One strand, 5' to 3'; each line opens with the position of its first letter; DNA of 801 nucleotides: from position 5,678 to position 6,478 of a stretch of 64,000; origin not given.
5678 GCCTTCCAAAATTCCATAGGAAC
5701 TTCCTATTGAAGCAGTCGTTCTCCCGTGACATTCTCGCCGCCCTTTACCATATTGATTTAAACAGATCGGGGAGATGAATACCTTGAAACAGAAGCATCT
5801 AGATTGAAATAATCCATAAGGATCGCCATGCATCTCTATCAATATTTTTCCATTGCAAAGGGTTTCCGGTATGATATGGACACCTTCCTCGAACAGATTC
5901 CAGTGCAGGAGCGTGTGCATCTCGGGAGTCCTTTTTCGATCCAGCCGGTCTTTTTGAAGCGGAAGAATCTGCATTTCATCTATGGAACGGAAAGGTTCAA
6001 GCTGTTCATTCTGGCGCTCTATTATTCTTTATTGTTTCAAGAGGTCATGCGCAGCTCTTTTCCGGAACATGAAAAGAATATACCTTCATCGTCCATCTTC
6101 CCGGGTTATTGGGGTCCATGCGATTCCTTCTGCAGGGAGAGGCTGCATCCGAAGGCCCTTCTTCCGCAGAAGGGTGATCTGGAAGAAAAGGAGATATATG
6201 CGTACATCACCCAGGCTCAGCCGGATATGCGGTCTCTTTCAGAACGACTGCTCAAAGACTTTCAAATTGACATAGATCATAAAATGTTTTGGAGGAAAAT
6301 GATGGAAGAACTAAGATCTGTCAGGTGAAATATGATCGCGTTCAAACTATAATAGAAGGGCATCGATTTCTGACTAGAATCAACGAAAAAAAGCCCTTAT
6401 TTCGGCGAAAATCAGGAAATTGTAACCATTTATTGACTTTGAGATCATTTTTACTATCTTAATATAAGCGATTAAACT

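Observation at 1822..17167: Recurrent palindrome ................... marks the intergenic spacers of the accessory island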

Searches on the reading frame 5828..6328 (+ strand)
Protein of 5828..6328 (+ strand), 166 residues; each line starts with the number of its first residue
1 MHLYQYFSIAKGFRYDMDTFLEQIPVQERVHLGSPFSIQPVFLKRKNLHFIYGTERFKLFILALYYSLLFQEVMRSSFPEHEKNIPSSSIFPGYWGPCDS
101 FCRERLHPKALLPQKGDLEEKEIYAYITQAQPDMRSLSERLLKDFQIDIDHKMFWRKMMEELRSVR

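Call 12: search_protein_families(library=pfam, proteins=[window:5828-6328:+], max_evalue=0.01)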
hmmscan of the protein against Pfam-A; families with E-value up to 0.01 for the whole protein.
window:5828-6328:+ (166 aa): 0 families

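Call 17: find_encoding_contigs(protein=window:5828-6328:+, flank=10000, max_places=10)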
Protein window:5828-6328:+ (166 aa): 10 contigs read that carry it; 5 places shown.
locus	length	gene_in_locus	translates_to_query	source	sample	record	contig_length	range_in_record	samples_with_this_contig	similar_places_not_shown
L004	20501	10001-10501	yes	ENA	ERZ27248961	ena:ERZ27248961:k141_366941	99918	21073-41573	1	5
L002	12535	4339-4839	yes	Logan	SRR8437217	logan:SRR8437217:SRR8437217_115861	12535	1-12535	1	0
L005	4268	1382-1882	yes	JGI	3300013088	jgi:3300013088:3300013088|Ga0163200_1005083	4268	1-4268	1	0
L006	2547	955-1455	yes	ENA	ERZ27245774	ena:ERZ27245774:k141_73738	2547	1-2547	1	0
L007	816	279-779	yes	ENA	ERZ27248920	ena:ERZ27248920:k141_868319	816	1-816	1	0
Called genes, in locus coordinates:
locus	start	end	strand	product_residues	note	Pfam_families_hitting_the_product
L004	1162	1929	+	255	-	-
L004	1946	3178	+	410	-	PF00004:AAA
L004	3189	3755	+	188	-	PF20274:cREC_REC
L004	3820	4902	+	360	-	PF04326:SLFN_AlbA_2, PF13749:HATPase_c_4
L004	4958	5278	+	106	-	-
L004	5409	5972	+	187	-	PF20274:cREC_REC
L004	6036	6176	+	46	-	-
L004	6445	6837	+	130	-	PF17761:DUF1016_N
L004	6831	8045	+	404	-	PF09952:AbiEi_2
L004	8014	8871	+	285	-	-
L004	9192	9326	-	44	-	-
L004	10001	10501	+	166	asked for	-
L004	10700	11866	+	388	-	PF13784:Fic_N, PF02661:Fic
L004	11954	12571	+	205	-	-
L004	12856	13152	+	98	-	PF13784:Fic_N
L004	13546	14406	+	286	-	-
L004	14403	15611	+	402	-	PF00149:Metallophos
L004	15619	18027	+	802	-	PF02463:SMC_N (faint)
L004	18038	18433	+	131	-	PF01844:HNH (weak)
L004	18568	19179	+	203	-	PF01909:NTP_transf_2 (weak), PF18765:Polbeta (weak)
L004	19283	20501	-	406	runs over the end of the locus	PF13173:AAA_14, PF13635:DUF4143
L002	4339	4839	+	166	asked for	-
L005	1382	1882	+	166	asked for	-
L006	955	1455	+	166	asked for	-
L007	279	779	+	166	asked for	-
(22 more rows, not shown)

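Call 18: find_encoding_contigs(protein=L004:1162-1929:+, flank=10000, max_places=6)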
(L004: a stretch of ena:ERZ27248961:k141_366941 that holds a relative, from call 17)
Protein L004:1162-1929:+ (255 aa): 11 contigs read that carry it; 6 places shown.
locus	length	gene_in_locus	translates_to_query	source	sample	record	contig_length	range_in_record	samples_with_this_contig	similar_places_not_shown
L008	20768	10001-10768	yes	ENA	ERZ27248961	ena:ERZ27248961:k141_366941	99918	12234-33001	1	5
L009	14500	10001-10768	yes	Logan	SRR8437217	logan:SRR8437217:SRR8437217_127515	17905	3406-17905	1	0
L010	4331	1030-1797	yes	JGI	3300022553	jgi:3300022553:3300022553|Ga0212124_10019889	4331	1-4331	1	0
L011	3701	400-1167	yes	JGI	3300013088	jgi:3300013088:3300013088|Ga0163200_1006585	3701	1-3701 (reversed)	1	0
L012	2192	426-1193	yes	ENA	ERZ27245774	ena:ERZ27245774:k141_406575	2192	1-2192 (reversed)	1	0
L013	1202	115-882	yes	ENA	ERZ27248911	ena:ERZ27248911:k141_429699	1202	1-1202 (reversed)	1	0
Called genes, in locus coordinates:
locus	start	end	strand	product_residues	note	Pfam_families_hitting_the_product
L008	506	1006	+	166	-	PF00111:Fer2, PF13085:Fer2_3 (weak), PF01799:Fer2_2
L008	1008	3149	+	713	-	PF20256:MoCoBD_2, PF01315:Ald_Xan_dh_C (weak), PF02738:MoCoBD_1, PF20256:MoCoBD_2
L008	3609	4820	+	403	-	PF13173:AAA_14, PF13635:DUF4143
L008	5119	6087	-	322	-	PF07804:HipA_C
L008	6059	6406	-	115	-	PF13657:Couple_hipA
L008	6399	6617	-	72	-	PF13560:HTH_31 (weak), PF01381:HTH_3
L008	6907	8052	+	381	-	PF13173:AAA_14, PF13635:DUF4143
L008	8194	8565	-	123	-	PF02452:PemK_toxin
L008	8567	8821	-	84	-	-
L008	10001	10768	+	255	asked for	-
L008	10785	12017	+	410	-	PF00004:AAA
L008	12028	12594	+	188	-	PF20274:cREC_REC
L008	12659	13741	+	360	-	PF04326:SLFN_AlbA_2, PF13749:HATPase_c_4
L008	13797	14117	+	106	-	-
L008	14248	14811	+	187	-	PF20274:cREC_REC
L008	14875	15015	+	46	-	-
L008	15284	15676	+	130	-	PF17761:DUF1016_N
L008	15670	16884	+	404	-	PF09952:AbiEi_2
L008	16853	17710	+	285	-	-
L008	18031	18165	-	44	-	-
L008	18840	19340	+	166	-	-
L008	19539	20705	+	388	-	PF13784:Fic_N, PF02661:Fic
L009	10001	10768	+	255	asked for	-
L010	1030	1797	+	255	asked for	-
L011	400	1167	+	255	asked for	-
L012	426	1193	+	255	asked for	-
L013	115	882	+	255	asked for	-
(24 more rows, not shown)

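Call 39: search_protein_families(library=padloc, proteins=[L008:10001-10768:+, L008:10785-12017:+, window:5828-6328:+], max_evalue=0.01)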
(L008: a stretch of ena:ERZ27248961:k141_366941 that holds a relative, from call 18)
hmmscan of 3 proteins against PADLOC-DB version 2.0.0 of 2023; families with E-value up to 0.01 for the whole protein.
L008:10001-10768:+ (255 aa): 0 families

L008:10785-12017:+ (410 aa): 9 families
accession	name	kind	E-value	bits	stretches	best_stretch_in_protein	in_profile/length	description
PDLC02196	IetA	-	2.5e-14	51.5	1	159-373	79-304/374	-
PDLC04232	IetA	-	1.8e-09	35.5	1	164-368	78-295/330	-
PDLC04231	IetA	-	9.2e-06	23.6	1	190-310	110-239/262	-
PDLC02195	IetA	-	9.5e-06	23.1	1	192-370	132-317/395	-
PDLC01994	RtcR_PspF1--CARF_AAA_HTH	-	4.4e-05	20.7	1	175-220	161-204/468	-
PDLC04140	mad8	-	7.2e-05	20.4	1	171-232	4-65/314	mads_8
PDLC04476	PDC-M16A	-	0.00016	18.2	1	182-221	10-49/691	-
PDLC00915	TRIP13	-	0.0002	18.9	0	201-221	67-87/302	TRIP13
PDLC03920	MkoA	-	0.0091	12.3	0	200-220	634-654/1112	-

window:5828-6328:+ (166 aa): 0 families

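Call 53: find_homologous_proteins(query=L008:10001-10768:+)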
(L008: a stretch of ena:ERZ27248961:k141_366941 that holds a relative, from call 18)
Query L008:10001-10768:+ (255 aa): 174 proteins with E <= 0.001 among 707 candidates; the best 120 are listed.
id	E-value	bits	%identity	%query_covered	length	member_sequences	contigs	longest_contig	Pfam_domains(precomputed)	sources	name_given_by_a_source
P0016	4.6e-170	582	100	100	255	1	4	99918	-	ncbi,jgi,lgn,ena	-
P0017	9.0e-86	306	58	99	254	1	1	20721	-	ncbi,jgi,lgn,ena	-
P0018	8.6e-41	158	38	84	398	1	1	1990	-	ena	-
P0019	2.2e-40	157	41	95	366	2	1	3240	-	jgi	jgi:hypothetical protein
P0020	3.9e-40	156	39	95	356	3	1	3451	-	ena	-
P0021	7.0e-39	152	39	96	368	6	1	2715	-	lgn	-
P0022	1.3e-38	151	40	96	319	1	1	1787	PF04389.23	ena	-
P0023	1.5e-38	151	44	78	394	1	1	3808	-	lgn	-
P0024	2.1e-38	150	42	84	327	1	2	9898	-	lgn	-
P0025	8.8e-38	148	37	98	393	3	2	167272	PF04389.23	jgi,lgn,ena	jgi:hypothetical protein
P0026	1.0e-37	148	38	95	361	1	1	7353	-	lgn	-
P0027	1.7e-37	147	40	98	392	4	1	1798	-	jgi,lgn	jgi:hypothetical protein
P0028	2.0e-37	147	43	80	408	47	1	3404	-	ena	-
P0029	2.0e-37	147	42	80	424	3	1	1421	-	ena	-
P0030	2.1e-37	147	42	93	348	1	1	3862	-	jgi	jgi:hypothetical protein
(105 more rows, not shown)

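Call 54: find_encoding_contigs(protein=P0017, flank=10000, max_places=4)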
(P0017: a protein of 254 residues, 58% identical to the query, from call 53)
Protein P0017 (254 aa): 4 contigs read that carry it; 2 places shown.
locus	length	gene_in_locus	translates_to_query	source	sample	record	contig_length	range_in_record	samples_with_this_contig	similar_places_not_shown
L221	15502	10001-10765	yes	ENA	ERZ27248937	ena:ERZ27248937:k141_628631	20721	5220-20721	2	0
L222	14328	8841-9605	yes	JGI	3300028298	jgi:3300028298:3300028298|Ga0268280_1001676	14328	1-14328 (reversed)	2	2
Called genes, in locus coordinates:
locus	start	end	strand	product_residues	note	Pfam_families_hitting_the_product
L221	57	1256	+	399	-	PF00872:Transposase_mut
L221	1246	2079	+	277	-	-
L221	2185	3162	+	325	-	-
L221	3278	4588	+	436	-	PF14870:PSII_BNR, PF18962:Por_Secre_tail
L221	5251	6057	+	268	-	PF13338:AbiEi_4 (weak)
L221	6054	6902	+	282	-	PF08843:AbiEii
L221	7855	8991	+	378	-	PF13784:Fic_N, PF02661:Fic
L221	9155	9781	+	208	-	-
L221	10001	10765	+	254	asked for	-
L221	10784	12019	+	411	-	PF00004:AAA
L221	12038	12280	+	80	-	-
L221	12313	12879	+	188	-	PF20274:cREC_REC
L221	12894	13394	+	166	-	-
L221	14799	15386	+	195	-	-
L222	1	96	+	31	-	?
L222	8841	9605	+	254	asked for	-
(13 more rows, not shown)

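Call 58: find_encoding_contigs(protein=L221:57-1256:+, flank=6000, max_places=8)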
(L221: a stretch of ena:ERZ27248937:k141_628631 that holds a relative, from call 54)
Protein L221:57-1256:+ (399 aa): 15 contigs read that carry it; 8 places shown.
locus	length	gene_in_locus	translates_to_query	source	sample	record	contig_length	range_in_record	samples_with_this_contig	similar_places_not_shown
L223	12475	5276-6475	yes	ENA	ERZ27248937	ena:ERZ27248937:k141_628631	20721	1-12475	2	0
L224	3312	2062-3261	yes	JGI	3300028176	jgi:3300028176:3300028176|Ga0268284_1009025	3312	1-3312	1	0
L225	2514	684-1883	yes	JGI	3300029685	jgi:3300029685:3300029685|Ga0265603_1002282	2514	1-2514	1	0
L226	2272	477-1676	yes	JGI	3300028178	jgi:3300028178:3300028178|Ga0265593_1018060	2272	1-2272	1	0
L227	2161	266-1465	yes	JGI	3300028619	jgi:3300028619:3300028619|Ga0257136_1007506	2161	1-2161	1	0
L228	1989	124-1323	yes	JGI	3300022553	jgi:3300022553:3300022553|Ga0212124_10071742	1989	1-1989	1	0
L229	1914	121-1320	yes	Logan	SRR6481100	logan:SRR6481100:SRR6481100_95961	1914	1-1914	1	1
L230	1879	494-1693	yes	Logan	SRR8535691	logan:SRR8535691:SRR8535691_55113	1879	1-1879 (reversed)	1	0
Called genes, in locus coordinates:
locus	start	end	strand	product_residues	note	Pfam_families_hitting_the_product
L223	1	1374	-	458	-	?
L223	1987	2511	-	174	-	PF07291:MauE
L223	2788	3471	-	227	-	PF00072:Response_reg, PF00196:GerE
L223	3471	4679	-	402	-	PF00512:HisKA (weak), PF02518:HATPase_c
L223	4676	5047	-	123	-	-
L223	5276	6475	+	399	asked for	PF00872:Transposase_mut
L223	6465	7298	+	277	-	-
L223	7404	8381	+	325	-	-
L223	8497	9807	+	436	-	PF14870:PSII_BNR, PF18962:Por_Secre_tail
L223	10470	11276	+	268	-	PF13338:AbiEi_4 (weak)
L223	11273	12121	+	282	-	PF08843:AbiEii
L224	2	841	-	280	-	?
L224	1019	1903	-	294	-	PF01531:Glyco_transf_11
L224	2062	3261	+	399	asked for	PF00872:Transposase_mut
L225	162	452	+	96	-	-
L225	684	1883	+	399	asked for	PF00872:Transposase_mut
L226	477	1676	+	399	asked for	PF00872:Transposase_mut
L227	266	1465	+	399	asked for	PF00872:Transposase_mut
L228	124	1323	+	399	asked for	PF00872:Transposase_mut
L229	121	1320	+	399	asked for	PF00872:Transposase_mut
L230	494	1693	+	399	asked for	PF00872:Transposase_mut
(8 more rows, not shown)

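Call 63: find_encoding_contigs(protein=L008:506-1006:+, flank=10000, max_places=2)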
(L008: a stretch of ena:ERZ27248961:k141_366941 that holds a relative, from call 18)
Protein L008:506-1006:+ (166 aa): 6 contigs read that carry it; 2 places shown.
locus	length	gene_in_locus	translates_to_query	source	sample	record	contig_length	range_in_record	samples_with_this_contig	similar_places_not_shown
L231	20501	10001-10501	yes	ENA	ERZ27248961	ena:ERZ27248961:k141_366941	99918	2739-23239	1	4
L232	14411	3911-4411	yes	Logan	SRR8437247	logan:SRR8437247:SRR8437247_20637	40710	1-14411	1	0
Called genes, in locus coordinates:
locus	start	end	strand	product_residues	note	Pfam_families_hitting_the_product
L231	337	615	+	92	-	PF13560:HTH_31, PF01381:HTH_3, PF12844:HTH_19 (weak), PF13413:HTH_25 (faint)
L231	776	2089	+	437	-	PF21810:DUF6880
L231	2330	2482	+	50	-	-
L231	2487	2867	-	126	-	PF01381:HTH_3 (weak)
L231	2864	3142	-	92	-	PF09907:HigB_toxin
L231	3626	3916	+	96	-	PF01909:NTP_transf_2, PF18765:Polbeta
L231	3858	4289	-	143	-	-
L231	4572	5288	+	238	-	PF01909:NTP_transf_2 (weak), PF18765:Polbeta (weak)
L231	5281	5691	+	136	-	-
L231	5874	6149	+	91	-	PF12441:CopG_antitoxin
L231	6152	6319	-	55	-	-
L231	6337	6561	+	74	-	PF09957:VapB_antitoxin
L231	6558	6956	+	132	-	PF01850:PIN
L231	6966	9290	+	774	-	PF13620:CarboxypepD_reg, PF13715:CarbopepD_reg_2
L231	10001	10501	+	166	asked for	PF00111:Fer2, PF13085:Fer2_3 (weak), PF01799:Fer2_2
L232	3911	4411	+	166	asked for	PF00111:Fer2, PF13085:Fer2_3 (weak), PF01799:Fer2_2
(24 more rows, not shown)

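Call 71: search_protein_representatives(protein=window:5828-6328:+)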
Query: 166 residues. Proteins with E-value up to 0.001 (for the whole library): 13; up to 1e-10: 3; up to 1e-30: 2. The best 13 are listed.
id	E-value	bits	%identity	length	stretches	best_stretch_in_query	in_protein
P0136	1.3e-108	376.8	100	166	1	1-166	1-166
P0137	4.4e-31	124.6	61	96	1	68-162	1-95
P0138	8.7e-14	68.4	28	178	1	5-163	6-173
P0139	1.8e-08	51.0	28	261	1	3-161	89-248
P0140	2.7e-08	50.5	26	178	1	12-164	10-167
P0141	3.2e-08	50.2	48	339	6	49-77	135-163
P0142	1.2e-05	41.9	59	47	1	125-161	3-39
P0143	2.1e-05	41.1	29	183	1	11-158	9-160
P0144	1.2e-04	38.6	28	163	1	6-157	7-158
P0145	4.3e-04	36.8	28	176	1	25-162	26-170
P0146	5.3e-04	36.5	30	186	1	11-162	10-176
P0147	8.0e-04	35.9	26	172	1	7-162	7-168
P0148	9.9e-04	35.7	26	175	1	11-145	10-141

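Call 75: find_homologous_proteins(query=L008:10785-12017:+, max_evalue=1e-30)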
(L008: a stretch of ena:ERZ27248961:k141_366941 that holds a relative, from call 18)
Query L008:10785-12017:+ (410 aa): 83 proteins with E <= 1e-30 among 8000 candidates.
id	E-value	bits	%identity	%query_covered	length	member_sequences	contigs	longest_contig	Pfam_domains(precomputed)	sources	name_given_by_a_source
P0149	6.1e-271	916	99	100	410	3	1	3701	PF00004.36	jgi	-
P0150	1.9e-203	693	73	100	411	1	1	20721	PF00004.36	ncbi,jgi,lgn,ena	-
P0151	4.2e-109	383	45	96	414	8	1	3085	PF00004.36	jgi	jgi:cell division protease FtsH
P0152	5.8e-109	382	45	98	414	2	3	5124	PF00004.36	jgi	jgi:hypothetical protein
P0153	4.2e-100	353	44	97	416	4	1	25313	PF00004.36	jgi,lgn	jgi:hypothetical protein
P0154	5.4e-99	350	40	94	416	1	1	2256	PF00004.36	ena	-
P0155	1.5e-98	348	42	97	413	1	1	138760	PF00004.36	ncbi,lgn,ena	-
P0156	3.2e-94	334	40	94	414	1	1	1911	PF00004.36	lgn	-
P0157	4.9e-91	323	40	97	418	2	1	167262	PF00004.36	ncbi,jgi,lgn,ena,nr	ncbi:MAG: AAA family ATPase [Ignavibacteriales bacterium]|nr:AAA family ATPase [Ignavibacteriales ba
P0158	7.0e-91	323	41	96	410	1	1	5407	PF00004.36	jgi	jgi:hypothetical protein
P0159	1.4e-90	322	40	96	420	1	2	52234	PF00004.36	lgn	-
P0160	6.1e-88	313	42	94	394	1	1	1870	PF00004.36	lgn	-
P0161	1.3e-83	299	40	93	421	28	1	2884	PF00004.36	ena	-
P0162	9.9e-83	296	38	96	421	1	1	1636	PF00004.36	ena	-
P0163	1.4e-82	296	39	98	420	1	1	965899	PF00004.36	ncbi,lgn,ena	-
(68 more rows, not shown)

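Call 76: find_encoding_contigs(protein=P0153, flank=7000, max_places=2)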
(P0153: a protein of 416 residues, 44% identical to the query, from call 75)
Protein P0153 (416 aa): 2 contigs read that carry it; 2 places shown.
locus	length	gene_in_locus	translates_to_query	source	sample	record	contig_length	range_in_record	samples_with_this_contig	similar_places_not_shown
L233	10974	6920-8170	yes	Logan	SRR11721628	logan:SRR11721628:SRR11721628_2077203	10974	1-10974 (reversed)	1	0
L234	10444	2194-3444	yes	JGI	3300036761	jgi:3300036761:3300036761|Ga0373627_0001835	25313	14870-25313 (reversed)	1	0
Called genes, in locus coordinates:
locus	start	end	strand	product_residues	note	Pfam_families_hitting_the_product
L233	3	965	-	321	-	?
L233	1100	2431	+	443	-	PF00149:Metallophos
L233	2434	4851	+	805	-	PF02463:SMC_N (faint), PF13476:AAA_23 (weak)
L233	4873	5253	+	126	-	-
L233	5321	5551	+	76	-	-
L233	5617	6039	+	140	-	-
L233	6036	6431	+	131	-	-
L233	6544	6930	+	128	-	PF20274:cREC_REC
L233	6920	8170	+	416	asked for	PF00004:AAA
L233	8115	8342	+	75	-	-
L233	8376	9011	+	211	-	PF00149:Metallophos, PF12850:Metallophos_2 (weak)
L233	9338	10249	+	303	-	PF20208:ARPP-1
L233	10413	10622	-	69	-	-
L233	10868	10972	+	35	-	?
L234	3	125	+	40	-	?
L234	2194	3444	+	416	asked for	PF00004:AAA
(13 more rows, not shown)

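Call 77: find_encoding_contigs(protein=P0155, flank=7000, max_places=2)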
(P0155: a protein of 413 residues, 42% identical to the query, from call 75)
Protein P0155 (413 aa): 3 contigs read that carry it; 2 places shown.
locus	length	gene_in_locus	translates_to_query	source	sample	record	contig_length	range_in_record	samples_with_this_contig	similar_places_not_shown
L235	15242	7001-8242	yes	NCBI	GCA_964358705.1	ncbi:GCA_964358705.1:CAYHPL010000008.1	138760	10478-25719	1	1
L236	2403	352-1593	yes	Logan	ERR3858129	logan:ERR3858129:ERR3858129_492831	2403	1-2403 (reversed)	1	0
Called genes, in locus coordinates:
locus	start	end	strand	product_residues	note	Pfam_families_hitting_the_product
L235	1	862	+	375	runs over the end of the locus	PF01855:POR_N, PF17147:PFOR_II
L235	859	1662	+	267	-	PF02775:TPP_enzyme_C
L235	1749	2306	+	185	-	PF01558:POR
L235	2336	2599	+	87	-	-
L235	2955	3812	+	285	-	PF08279:HTH_11, PF13280:WYL, PF25583:WCX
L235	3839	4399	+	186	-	-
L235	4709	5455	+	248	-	-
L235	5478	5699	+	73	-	-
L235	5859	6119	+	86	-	-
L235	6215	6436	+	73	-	-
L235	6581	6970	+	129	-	PF02661:Fic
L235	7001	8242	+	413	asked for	PF00004:AAA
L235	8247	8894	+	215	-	-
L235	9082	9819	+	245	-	PF00483:NTP_transferase, PF12804:NTP_transf_3, PF20202:DUF6564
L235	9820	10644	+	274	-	PF01066:CDP-OH_P_transf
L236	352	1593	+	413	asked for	PF00004:AAA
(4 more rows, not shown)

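Call 79: predict_structure(alignment_id=A3)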
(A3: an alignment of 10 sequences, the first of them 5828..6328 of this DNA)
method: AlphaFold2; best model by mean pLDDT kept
length: 166 residues; sequences in the alignment: 10
mean_pLDDT: 89.6   pTM: 0.86
mean pLDDT of the five models: 89.6, 87.9, 86.5, 85.0, 82.8
residues with pLDDT >= 90: 104; 70-90: 56; 50-70: 6; < 50: 0
segments of 3 or more residues with pLDDT < 50: none
pLDDT, mean of each block of 10 residues (from residue 1): 91 95 89 84 92 92 95 95 85 80 82 81 89 95 94 97 82
secondary structure, 60 per line:
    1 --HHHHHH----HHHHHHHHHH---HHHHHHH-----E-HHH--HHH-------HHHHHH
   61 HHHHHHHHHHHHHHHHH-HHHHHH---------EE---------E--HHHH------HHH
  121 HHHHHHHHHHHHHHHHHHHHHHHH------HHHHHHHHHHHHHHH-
elements in order: H3-8 H13-22 H26-32 H55-77 H79-84 H108-111 H118-144 H151-165

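Call 82: fold_search(model_id=the predicted structure, library=pdb)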
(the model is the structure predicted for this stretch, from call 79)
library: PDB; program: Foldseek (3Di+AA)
matches with E <= 10: 33; with E <= 0.001: 0
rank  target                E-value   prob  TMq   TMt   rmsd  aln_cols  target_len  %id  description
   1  5nx5_A                2.9e+00  0.03  0.17  0.12  15.4       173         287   11  Crystal structure of Linalool/Nerolidol synthase from Streptomyces clavuligerus in complex with 2-fluorogeranyl diphos (released 2017-09-20)
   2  9ese_A                4.1e+00  0.12  0.30  0.16   7.7       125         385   13  Holo IDO with a bound inhibitor (released 2025-03-05)
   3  6f0a_C                4.7e+00  0.09  0.28  0.15   7.9       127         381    9  Crystal structure of human indoleamine 2,3-dioxygenase bound to a triazole inhibitor and alanine molecule. (released 2017-12-27)
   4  6lcd_B                4.7e+00  0.04  0.20  0.12  16.5       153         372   10  Crystal structure of AaTPS with PPi (released 2020-07-01)
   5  5nx4_B                5.0e+00  0.02  0.16  0.12  15.8       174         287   11  Crystal structure of Linalool/Nerolidol synthase from Streptomyces clavuligerus (released 2017-09-20)
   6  9lm7_B                5.2e+00  0.05  0.22  0.12  11.7       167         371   10  Crystal structrue of bvFP-Pr1-88.4 (released 2026-01-28)
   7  1m2z_A                5.2e+00  0.03  0.23  0.17  13.1       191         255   12  Crystal structure of a dimer complex of the human glucocorticoid receptor ligand-binding domain bound to dexamethasone (released 2003-07-15)
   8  8oyx_A                5.8e+00  0.04  0.20  0.15  18.1       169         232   15  De novo designed soluble GPCR-like fold GLF_18 (released 2023-10-18)
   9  6xcq                  6.1e+00  0.06  0.21  0.11  11.7       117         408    9  Erythromycin esterase EreC, mutant H289N in its closed conformation (released 2021-02-17)
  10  9foz_B                6.4e+00  0.06  0.25  0.13   9.2       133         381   12  Cocrystal structure of IDO with a bound inhibitor (released 2025-04-02)
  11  2gl8_A                6.4e+00  0.06  0.30  0.27   8.9       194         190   12  Human Retinoic acid receptor RXR-gamma ligand-binding domain (released 2006-04-18)
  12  6e42_D                6.4e+00  0.05  0.24  0.13   8.9       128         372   15  CRYSTAL STRUCTURE OF HUMAN INDOLEAMINE 2,3-DIOXYGENASE 1 (IDO1) in complex with ferric heme and 4-Chlorophenyl imidazo (released 2018-11-14)
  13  9esc_B                6.8e+00  0.04  0.22  0.12   9.4       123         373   15  Holo IDO with a bound inhibitor (released 2025-03-05)
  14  4fj3_B                6.8e+00  0.02  0.17  0.13  16.4       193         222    8  14-3-3 isoform zeta in complex with a diphoyphorylated C-RAF peptide (released 2012-09-05)
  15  8ff9_B                7.1e+00  0.03  0.22  0.22  14.3       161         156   12  Crystal structure of Apo Dps protein (PA0962) from Pseudomonas aeruginosa (orthorhombic form) (released 2023-03-08)
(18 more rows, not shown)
